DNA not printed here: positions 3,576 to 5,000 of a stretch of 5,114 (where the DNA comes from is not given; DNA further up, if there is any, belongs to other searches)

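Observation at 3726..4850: AT-rich, Cys-rich inner-membrane-type lipoprotein of unknown function as the only cargo on a ColE2/MOBQ plasmid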

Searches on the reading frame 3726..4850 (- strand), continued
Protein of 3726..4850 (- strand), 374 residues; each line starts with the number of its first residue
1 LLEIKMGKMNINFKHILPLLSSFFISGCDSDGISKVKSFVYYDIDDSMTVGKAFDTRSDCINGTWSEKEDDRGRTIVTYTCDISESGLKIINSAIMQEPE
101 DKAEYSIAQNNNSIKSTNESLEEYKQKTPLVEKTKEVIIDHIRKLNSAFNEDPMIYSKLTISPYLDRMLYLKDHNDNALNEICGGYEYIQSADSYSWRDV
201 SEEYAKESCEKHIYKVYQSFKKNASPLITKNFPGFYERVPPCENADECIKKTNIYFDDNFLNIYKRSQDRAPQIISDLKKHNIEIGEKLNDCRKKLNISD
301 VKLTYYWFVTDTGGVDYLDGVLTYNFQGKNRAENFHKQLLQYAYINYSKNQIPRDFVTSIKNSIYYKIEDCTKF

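Call 54: get_annotated_region(hit=H42, flank=8000)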
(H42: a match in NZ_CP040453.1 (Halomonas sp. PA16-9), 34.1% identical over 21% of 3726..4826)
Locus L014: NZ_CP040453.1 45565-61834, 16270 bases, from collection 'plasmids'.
description: Halomonas sp. PA16-9 plasmid p_unnamed2, complete sequence
organism: Halomonas sp. PA16-9 (NCBI taxid 2576841)
taxonomy: Bacteria; Pseudomonadota; Gammaproteobacteria; Oceanospirillales; Halomonadaceae; Halomonas; Halomonas sp. PA16-9
host: -; source: -; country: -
typing (MOB-suite, as given by PLSDB): non-mobilizable
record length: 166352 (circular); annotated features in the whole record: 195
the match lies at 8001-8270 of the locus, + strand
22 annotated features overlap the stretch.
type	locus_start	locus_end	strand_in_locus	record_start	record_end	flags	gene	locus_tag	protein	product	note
CDS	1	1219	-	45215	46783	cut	-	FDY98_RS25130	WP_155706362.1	DNA topoisomerase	GO:0006265 - DNA topological change [Evidence IEA]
CDS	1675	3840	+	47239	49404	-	-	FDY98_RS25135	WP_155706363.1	ATP-dependent RecD-like DNA helicase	-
CDS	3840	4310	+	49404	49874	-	-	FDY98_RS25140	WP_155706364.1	hypothetical protein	-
CDS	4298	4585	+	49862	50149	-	-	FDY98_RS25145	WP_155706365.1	hypothetical protein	-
CDS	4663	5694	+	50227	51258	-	-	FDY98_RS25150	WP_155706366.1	helix-turn-helix transcriptional regulator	-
CDS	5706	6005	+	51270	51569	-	-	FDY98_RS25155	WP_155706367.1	hypothetical protein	-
CDS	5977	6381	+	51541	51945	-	-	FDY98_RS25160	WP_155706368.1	hypothetical protein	-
CDS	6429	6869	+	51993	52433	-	-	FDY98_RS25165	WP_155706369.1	hypothetical protein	-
CDS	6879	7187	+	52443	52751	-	-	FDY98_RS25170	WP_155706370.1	hypothetical protein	-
CDS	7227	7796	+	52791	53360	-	-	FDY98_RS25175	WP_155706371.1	hypothetical protein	-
CDS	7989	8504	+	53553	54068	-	-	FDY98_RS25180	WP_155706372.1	hypothetical protein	-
CDS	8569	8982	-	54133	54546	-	-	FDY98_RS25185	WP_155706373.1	hypothetical protein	-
CDS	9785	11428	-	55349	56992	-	-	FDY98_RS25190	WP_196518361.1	phosphoadenosine phosphosulfate reductase family protein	-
CDS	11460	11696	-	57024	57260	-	-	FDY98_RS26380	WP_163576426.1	hypothetical protein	-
CDS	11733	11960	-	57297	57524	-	-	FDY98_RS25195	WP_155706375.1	hypothetical protein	-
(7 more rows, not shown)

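Call 56: find_homologous_proteins(query=A2, max_evalue=0.00001)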
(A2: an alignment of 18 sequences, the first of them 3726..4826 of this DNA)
Query A2 (18 sequences) (366 aa, profile of the alignment): 5 proteins with E <= 0.00001 among 6943 candidates.
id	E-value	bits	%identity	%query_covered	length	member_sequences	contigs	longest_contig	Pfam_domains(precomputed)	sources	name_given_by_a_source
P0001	6.3e-128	445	100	100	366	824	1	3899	-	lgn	-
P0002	1.5e-124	434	78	100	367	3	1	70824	-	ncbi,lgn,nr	ncbi:hypothetical protein R3I79_003507 [Escherichia coli]|nr:hypothetical protein [Escherichia coli]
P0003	3.2e-120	420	51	99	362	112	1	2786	-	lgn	-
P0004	9.6e-95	336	27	95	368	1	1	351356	-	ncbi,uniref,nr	ncbi:hypothetical protein [Lelliottia wanjuensis]|uniref:hypothetical protein n=1 Tax=Lelliottia wan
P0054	5.3e-72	261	33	20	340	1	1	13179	-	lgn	-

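Call 59: find_encoding_contigs(protein=P0054, flank=10000, max_places=3)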
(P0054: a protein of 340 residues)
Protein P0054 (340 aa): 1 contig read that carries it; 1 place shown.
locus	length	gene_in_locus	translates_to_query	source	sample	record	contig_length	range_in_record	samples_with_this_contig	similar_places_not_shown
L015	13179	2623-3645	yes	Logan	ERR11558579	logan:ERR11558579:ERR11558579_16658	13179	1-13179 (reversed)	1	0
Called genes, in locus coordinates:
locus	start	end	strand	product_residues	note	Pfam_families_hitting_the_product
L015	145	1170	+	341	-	-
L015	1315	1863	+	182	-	-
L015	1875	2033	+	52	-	-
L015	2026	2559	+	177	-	-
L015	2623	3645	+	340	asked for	-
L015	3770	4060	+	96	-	-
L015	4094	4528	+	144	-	-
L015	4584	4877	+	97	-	-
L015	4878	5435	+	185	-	-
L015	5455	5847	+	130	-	-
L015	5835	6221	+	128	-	-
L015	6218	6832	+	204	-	-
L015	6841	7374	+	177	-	-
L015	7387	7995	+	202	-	-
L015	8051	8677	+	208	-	-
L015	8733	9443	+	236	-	PF01966:HD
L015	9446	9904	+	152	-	-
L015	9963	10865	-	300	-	PF23806:Phage_TTP_14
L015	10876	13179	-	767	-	?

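Call 60: find_related_loci(query=A5, collection=viral_contigs, flank=8000)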
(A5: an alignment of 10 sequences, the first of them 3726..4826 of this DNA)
Query A5 (366 aa) in viral_contigs; peptide patterns used: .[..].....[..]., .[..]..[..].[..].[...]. (x = any residue, [..] = any of these).
8 stretches matched a pattern, but none encodes a relative of the query by tblastn (E <= 1e-3).

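Call 66: search_protein_families(library=phrogs, proteins=[L015:145-1170:+, L015:1315-1863:+, L015:2026-2559:+, L015:3770-4060:+, L015:4094-4528:+, L015:4878-5435:+, L015:6218-6832:+, L015:8733-9443:+, L015:9963-10865:-, L015:10876-13179:-], max_evalue=0.001)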
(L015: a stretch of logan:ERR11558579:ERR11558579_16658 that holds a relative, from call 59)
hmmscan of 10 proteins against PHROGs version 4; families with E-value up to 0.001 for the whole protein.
L015:145-1170:+ (341 aa): 0 families

L015:1315-1863:+ (182 aa): 0 families

L015:2026-2559:+ (177 aa): 0 families

L015:3770-4060:+ (96 aa): 0 families

L015:4094-4528:+ (144 aa): 1 family
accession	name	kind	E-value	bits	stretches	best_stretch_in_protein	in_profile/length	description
phrog_13587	-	unknown function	8.5e-45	153.3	1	2-144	3-147/147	-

L015:4878-5435:+ (185 aa): 1 family
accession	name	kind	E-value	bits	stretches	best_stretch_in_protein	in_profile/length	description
phrog_25192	-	unknown function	1.7e-05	25.8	1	132-179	106-153/156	-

L015:6218-6832:+ (204 aa): 1 family
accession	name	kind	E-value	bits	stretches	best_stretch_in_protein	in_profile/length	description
phrog_25192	-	unknown function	5.4e-05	24.2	1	96-197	59-154/156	-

L015:8733-9443:+ (236 aa): 1 family
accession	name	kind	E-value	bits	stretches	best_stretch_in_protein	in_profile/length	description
phrog_3921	-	unknown function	1.7e-58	198.7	1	20-228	2-214/227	-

L015:9963-10865:- (300 aa): 1 family
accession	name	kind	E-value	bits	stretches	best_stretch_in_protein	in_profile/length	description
phrog_3185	-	head and packaging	2.6e-85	287.2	1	6-282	1-273/289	virion structural protein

L015:10876-13179:- (767 aa): 1 family
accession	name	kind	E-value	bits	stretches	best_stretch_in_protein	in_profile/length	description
phrog_3242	-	tail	3.1e-160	535.9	1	30-763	1-690/692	tail sheath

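Call 67: find_related_loci(query=P0054, collection=viral_contigs, flank=10000)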
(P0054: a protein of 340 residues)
Query P0054 (340 aa) in viral_contigs; peptide patterns used: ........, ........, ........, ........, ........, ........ (x = any residue, [..] = any of these).
41 stretches matched a pattern, but none encodes a relative of the query by tblastn (E <= 1e-3).

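Call 68: find_homologous_proteins(query=A4, max_evalue=0.001)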
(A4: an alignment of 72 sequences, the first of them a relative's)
Query A4 (72 sequences) (227 aa, profile of the alignment): 6 proteins with E <= 0.001 among 8000 candidates.
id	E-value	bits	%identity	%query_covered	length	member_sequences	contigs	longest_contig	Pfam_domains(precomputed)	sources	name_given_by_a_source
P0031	1.0e-51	194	30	52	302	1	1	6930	-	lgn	-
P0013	5.3e-41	159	85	48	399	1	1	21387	-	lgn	-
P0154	5.3e-37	146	35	63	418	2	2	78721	-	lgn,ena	-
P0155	6.4e-37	146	77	49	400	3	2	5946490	-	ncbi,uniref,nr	ncbi:hypothetical protein [Budvicia aquatica]|uniref:Uncharacterized protein n=2 Tax=Budvicia aquati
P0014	6.7e-36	143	100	100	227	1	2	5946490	-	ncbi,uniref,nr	ncbi:hypothetical protein [Budvicia aquatica]|uniref:Uncharacterized protein n=1 Tax=Budvicia aquati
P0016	2.2e-27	115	76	24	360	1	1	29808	-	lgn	-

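Call 69: find_encoding_contigs(protein=P0013, flank=10000, max_places=2)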
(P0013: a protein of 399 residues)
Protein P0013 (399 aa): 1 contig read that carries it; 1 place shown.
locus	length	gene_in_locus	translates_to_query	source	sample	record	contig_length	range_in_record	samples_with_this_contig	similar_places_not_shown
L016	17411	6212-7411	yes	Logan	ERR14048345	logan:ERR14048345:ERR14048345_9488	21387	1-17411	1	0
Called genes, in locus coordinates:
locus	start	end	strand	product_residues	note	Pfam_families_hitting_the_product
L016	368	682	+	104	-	PF13683:rve_3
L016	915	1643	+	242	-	-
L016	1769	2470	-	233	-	PF03692:CxxCxxCC (weak)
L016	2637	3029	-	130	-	-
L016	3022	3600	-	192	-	-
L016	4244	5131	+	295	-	PF03193:RsgA_GTPase (faint), PF00009:GTP_EFTU (weak), PF01926:MMR_HSR1, PF02421:FeoB_N (weak), PF04548:AIG1 (weak), PF04670:Gtr1_RagA, PF00350:Dynamin_N (weak)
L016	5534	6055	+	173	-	-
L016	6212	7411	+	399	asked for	-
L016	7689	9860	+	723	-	PF11398:DUF2813 (faint), PF02463:SMC_N, PF13175:AAA_15, PF13476:AAA_23 (weak), PF13175:AAA_15, PF13304:AAA_21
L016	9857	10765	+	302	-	-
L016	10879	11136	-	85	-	PF00872:Transposase_mut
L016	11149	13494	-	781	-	PF02463:SMC_N (weak), PF13175:AAA_15, PF13476:AAA_23, PF13304:AAA_21 (faint), PF02463:SMC_N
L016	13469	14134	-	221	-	PF20289:MComp1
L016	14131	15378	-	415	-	PF14130:Cap4_nuclease (weak), PF20276:CTD1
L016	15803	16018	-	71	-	PF05930:Phage_AlpA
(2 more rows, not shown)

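Call 70: find_encoding_contigs(protein=P0154, flank=10000, max_places=2)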
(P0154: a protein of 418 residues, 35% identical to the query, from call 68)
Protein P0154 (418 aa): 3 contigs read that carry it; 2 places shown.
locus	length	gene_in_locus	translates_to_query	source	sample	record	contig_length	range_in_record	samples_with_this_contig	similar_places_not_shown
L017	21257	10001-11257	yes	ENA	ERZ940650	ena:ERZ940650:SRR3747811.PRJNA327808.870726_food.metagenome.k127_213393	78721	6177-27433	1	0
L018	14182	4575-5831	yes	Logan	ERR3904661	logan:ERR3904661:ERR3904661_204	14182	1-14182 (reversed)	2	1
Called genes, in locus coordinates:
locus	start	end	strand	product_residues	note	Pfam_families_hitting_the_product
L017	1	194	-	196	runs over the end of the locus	PF01025:GrpE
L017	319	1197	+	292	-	PF01513:NAD_kinase, PF20143:NAD_kinase_C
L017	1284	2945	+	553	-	PF02463:SMC_N, PF13476:AAA_23, PF13555:AAA_29 (faint)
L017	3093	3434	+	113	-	PF04355:BamE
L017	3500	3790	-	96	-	PF03658:Ub-RnfH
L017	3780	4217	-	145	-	PF10604:Polyketide_cyc2, PF03364:Polyketide_cyc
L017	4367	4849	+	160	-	PF01668:SmpB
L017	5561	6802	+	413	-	PF13356:Arm-DNA-bind_3, PF22022:Phage_int_M, PF00589:Phage_integrase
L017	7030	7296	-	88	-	PF05930:Phage_AlpA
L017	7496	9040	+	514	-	-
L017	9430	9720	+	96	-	-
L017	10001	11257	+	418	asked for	-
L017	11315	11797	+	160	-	PF14018:DUF4234 (weak)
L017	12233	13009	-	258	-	-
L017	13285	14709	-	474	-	PF13148:DUF3987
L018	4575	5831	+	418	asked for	-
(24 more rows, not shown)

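Call 71: find_encoding_contigs(protein=P0155, flank=10000, max_places=2)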
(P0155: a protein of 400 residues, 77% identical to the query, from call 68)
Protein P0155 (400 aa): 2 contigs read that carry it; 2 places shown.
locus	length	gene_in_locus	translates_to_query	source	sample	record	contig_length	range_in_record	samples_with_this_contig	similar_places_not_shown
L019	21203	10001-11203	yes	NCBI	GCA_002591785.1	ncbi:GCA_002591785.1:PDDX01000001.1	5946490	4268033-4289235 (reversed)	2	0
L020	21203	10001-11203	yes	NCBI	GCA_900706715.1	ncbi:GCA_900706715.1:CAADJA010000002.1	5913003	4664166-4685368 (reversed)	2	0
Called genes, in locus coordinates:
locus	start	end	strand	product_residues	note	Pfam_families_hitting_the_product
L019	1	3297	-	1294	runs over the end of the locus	PF20148:DUF6531, PF05593:RHS_repeat (weak), PF25023:TEN_YD-shell, PF05593:RHS_repeat (weak), PF03527:RHS (weak)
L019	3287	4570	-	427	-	-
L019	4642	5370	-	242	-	PF13503:DUF4123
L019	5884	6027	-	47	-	-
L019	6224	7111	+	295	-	PF03193:RsgA_GTPase (faint), PF00009:GTP_EFTU (faint), PF00350:Dynamin_N (faint), PF01926:MMR_HSR1, PF02421:FeoB_N (weak), PF04548:AIG1 (weak), PF04670:Gtr1_RagA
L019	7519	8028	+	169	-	-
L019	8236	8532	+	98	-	-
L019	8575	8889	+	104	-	-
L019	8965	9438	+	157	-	-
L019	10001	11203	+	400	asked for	-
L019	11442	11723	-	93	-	PF13443:HTH_26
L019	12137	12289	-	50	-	PF11726:YagK_YfjJ_C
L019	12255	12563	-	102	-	PF11726:YagK_YfjJ_C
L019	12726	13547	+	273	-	PF06067:DUF932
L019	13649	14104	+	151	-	PF04002:RadC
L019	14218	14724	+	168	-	-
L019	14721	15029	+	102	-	-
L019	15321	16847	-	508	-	PF13148:DUF3987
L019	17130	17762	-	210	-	PF11726:YagK_YfjJ_C, PF23343:REP_ORF2-G2P (weak)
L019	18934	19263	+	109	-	PF04358:DsrC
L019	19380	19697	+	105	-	PF08755:YccV-like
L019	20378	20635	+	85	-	-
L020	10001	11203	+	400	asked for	-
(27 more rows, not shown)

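Call 72: find_encoding_contigs(protein=P0016, flank=10000, max_places=2)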
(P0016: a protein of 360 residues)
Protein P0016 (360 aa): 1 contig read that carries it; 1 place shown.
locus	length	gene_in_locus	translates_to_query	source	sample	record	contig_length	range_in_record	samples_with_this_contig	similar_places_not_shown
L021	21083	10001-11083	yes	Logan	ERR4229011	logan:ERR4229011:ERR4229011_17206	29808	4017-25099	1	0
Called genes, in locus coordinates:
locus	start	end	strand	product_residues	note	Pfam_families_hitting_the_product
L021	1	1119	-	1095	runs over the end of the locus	PF04851:ResIII (weak)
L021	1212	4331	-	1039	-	PF01555:N6_N4_Mtase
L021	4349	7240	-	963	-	PF00176:SNF2-rel_dom, PF00270:DEAD, PF04851:ResIII, PF00271:Helicase_C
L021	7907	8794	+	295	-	PF00009:GTP_EFTU (faint), PF00350:Dynamin_N (faint), PF01926:MMR_HSR1, PF02421:FeoB_N (faint), PF04548:AIG1 (weak), PF04670:Gtr1_RagA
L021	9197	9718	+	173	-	-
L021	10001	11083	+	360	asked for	-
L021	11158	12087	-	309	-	PF04055:Radical_SAM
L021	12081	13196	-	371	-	PF13353:Fer4_12 (weak), PF04055:Radical_SAM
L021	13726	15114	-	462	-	PF10117:McrBC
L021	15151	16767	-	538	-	PF07728:AAA_5, PF28529:McrB_lid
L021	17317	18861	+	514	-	PF13148:DUF3987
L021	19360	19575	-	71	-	PF05930:Phage_AlpA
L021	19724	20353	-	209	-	PF11726:YagK_YfjJ_C, PF23343:REP_ORF2-G2P (weak)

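Call 73: find_encoding_contigs(protein=P0031, flank=10000, max_places=2)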
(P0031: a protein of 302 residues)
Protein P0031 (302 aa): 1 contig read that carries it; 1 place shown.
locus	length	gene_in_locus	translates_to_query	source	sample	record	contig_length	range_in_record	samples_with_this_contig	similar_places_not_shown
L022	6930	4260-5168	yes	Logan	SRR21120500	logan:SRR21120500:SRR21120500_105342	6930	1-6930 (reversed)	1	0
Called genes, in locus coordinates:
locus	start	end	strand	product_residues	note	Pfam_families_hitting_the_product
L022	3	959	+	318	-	PF06067:DUF932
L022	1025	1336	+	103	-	-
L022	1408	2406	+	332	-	PF09588:YqaJ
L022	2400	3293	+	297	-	PF18897:Gp3-like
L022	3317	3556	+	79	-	-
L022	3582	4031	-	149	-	PF01381:HTH_3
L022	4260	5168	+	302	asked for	-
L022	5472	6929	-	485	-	?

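Call 89: predict_structure(alignment_id=A6)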
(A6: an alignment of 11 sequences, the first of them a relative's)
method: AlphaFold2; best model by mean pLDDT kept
length: 227 residues; sequences in the alignment: 11
mean_pLDDT: 86.4   pTM: 0.76
mean pLDDT of the five models: 86.4, 85.9, 85.8, 84.6, 84.2
residues with pLDDT >= 90: 144; 70-90: 53; 50-70: 18; < 50: 12
segments of 3 or more residues with pLDDT < 50: 15-23, 225-227
pLDDT, mean of each block of 10 residues (from residue 1): 58 49 73 91 92 89 93 96 95 93 89 81 91 92 97 93 97 94 91 80 94 92 59
secondary structure, 60 per line:
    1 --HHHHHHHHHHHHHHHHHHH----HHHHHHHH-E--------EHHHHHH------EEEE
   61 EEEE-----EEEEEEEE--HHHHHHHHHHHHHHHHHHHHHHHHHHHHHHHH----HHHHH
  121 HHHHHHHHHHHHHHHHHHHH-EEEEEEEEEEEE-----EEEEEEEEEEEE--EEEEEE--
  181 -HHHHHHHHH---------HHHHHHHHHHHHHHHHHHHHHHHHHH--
elements in order: H3-21 H26-33 H45-50 E57-64 E70-77 H80-111 H116-140 E142-153 E159-170 E173-178 H182-190 H200-225

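Call 98: search_solved_structures(query=A2, max_evalue=10)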
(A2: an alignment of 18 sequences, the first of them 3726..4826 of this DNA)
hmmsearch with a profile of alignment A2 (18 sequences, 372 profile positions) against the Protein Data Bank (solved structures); distinct sequences matched with E-value up to 10: 36.
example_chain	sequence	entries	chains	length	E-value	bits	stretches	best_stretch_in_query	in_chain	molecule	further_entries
3e3v_A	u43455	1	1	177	0.014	18.1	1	91-250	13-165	Regulatory protein recX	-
8at2_B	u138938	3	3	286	0.032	16.8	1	94-269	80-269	HAUS augmin-like complex subunit 1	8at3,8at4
8ppr_Z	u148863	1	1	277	0.033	16.8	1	137-293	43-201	ZW10 interactor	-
8fck_A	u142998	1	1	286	0.047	16.3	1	94-269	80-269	HAUS augmin-like complex subunit 1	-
7wu7_2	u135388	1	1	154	0.067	15.8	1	244-298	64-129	Prefoldin subunit 2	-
9lni_A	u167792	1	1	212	0.075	15.6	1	121-287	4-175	ZZ1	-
5cws_E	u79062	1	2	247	0.093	15.3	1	125-284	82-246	Nucleoporin NUP57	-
9d83_C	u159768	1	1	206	0.16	14.5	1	77-136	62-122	Gp34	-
7tbi_O1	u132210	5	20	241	0.17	14.4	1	125-282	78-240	Nup49 | NUP54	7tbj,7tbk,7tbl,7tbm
9e8z_C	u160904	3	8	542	0.18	14.4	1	157-299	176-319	Retron Ec83 probable ATPase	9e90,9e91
9o4a_A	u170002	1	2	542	0.18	14.4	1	157-299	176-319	Retron Ec83 probable ATPase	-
6nr8_2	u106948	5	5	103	0.18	14.3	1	247-293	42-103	Prefoldin subunit 2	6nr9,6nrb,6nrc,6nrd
7p3r_A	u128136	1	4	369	0.25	13.9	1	217-296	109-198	MakA tetramer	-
6dfp_A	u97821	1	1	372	0.26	13.9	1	217-296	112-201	VCA0883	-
7o97_A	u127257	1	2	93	0.27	13.8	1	237-305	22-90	hypothetical protein UY81_C0065G0003 from Candidatus Giovannonibacteria bacterium converte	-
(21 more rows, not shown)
